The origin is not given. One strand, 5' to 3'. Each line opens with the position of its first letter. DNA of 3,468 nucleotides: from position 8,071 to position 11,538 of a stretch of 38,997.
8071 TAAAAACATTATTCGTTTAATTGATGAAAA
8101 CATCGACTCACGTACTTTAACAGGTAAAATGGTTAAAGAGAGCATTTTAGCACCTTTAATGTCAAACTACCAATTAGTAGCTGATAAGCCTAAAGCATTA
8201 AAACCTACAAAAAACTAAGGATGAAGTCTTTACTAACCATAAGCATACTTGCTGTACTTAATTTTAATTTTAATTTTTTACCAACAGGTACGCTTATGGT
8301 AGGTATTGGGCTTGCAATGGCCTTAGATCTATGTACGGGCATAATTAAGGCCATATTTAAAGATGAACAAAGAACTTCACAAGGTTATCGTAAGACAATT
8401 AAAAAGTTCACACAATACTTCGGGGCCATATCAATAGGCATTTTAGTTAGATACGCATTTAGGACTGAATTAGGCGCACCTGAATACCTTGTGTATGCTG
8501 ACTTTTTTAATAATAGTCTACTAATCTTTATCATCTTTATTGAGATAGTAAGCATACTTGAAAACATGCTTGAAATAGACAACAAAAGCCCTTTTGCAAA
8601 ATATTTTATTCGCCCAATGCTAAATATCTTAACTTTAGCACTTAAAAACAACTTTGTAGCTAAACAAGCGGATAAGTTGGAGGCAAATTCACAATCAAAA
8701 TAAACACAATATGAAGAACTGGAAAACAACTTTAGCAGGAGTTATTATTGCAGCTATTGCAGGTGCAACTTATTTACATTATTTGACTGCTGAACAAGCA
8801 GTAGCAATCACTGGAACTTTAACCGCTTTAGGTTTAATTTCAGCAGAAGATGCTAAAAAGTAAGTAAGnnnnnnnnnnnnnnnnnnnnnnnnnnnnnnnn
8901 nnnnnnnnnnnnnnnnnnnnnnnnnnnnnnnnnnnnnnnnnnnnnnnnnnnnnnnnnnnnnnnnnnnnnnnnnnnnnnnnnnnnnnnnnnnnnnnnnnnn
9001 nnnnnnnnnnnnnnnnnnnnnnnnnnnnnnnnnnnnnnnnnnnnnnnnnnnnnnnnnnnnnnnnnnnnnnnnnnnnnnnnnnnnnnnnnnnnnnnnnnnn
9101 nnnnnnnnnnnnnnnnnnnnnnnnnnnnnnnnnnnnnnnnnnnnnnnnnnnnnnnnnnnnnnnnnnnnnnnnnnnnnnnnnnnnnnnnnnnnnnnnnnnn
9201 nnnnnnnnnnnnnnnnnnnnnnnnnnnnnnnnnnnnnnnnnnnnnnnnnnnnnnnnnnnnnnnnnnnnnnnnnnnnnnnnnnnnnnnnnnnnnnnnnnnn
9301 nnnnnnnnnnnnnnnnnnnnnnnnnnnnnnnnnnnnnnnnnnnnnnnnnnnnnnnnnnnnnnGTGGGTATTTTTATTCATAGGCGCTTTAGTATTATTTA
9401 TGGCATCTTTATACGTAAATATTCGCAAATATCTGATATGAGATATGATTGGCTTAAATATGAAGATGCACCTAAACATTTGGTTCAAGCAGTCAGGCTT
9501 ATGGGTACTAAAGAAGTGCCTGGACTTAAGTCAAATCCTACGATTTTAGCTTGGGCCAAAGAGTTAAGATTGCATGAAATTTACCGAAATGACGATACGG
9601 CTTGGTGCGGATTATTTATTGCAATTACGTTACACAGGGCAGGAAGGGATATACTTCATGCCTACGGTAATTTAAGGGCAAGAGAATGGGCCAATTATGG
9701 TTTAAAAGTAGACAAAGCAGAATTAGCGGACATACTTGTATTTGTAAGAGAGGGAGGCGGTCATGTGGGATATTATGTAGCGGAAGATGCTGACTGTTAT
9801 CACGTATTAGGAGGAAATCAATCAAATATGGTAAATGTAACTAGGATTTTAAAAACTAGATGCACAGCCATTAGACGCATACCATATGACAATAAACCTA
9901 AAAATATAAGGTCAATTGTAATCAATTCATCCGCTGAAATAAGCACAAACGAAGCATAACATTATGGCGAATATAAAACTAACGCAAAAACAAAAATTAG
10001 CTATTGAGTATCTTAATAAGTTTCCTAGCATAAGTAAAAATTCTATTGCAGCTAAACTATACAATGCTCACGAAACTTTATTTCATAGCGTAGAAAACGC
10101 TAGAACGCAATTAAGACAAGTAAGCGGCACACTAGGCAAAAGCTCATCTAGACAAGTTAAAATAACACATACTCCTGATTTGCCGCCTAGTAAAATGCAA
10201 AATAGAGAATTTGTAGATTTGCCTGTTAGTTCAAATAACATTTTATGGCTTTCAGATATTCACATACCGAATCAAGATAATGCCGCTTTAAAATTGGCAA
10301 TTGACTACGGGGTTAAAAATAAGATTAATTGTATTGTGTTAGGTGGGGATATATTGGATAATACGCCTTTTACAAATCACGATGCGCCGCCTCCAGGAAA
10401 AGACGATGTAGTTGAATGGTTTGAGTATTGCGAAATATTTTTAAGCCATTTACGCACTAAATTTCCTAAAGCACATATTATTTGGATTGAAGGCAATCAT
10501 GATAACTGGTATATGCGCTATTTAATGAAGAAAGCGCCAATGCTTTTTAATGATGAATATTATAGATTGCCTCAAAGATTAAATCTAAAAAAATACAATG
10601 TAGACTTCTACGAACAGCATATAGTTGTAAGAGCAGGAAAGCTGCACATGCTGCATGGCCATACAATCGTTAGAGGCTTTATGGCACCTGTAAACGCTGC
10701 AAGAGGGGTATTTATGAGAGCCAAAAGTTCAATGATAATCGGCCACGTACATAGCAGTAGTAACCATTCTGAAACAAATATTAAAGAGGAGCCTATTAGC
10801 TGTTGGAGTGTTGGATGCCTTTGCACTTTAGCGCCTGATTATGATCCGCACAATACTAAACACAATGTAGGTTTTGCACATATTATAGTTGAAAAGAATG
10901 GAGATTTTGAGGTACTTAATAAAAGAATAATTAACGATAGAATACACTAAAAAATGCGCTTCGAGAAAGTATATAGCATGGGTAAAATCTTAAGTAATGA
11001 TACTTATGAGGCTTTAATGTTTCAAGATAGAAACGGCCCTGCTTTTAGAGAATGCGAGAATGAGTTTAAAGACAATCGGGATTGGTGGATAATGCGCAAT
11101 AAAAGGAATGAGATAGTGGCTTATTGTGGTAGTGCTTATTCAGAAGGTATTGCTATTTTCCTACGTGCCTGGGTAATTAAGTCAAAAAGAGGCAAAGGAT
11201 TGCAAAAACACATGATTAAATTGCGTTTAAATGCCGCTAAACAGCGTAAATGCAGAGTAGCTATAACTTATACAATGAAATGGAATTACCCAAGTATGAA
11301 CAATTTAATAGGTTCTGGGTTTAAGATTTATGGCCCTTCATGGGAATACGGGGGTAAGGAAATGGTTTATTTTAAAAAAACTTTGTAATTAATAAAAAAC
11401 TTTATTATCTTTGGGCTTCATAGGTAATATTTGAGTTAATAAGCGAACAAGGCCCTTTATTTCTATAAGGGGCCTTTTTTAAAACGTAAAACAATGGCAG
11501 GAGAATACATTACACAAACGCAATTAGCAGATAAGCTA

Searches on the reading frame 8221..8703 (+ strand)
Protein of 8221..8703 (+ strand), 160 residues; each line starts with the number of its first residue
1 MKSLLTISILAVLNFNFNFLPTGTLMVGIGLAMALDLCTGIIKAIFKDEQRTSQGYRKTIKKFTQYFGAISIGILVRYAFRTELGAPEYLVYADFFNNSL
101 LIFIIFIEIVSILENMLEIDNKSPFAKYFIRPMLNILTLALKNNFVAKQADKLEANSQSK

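Call 58: search_protein_families(library=phrogs, proteins=[window:8221-8703:+], max_evalue=0.001)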
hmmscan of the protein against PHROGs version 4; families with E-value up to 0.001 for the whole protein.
window:8221-8703:+ (160 aa): 2 families
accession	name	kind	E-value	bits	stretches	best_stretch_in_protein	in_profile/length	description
phrog_20732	-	unknown function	7.9e-09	36.8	1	26-116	15-110/157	-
phrog_199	-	lysis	1.5e-06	28.2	1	14-124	18-117/545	holin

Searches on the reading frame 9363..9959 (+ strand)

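Call 58: search_protein_families(library=phrogs, proteins=[window:9363-9959:+], max_evalue=0.001)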
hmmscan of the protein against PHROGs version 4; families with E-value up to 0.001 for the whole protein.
window:9363-9959:+ (198 aa): 2 families
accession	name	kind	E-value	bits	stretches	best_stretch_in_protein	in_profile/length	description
phrog_1259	-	tail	9e-27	94.2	1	24-198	976-1154/1179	baseplate hub subunit and tail lysozyme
phrog_21357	-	lysis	0.00021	21.8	1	79-176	40-150/225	endolysin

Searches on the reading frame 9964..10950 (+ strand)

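Call 58: search_protein_families(library=phrogs, proteins=[window:9964-10950:+], max_evalue=0.001)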
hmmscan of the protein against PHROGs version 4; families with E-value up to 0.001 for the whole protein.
window:9964-10950:+ (328 aa): 5 families
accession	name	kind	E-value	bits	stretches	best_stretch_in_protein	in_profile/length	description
phrog_221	-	other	5.4e-35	122.3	1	24-314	44-340/367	metallo-phosphoesterase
phrog_20266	-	other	7.5e-12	45.7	1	96-214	180-307/450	metallo-phosphoesterase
phrog_1649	-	other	2.9e-06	27.2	1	90-223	35-136/308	metallo-phosphoesterase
phrog_7339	-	DNA, RNA and nucleotide metabolism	0.00028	21.3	1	91-272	30-208/263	DNA repair exonuclease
phrog_547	-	other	0.00084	19.5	0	165-269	95-172/245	phosphoesterase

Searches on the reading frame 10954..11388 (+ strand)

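Call 58: search_protein_families(library=phrogs, proteins=[window:10954-11388:+], max_evalue=0.001)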
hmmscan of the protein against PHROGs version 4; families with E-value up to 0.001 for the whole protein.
window:10954-11388:+ (144 aa): 2 families
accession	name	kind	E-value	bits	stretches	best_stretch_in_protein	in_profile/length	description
phrog_3810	-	other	2.7e-06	28.4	1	16-116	31-135/155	acetyltransferase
phrog_1249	-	other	0.00088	20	1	36-104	48-127/180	acetyltransferase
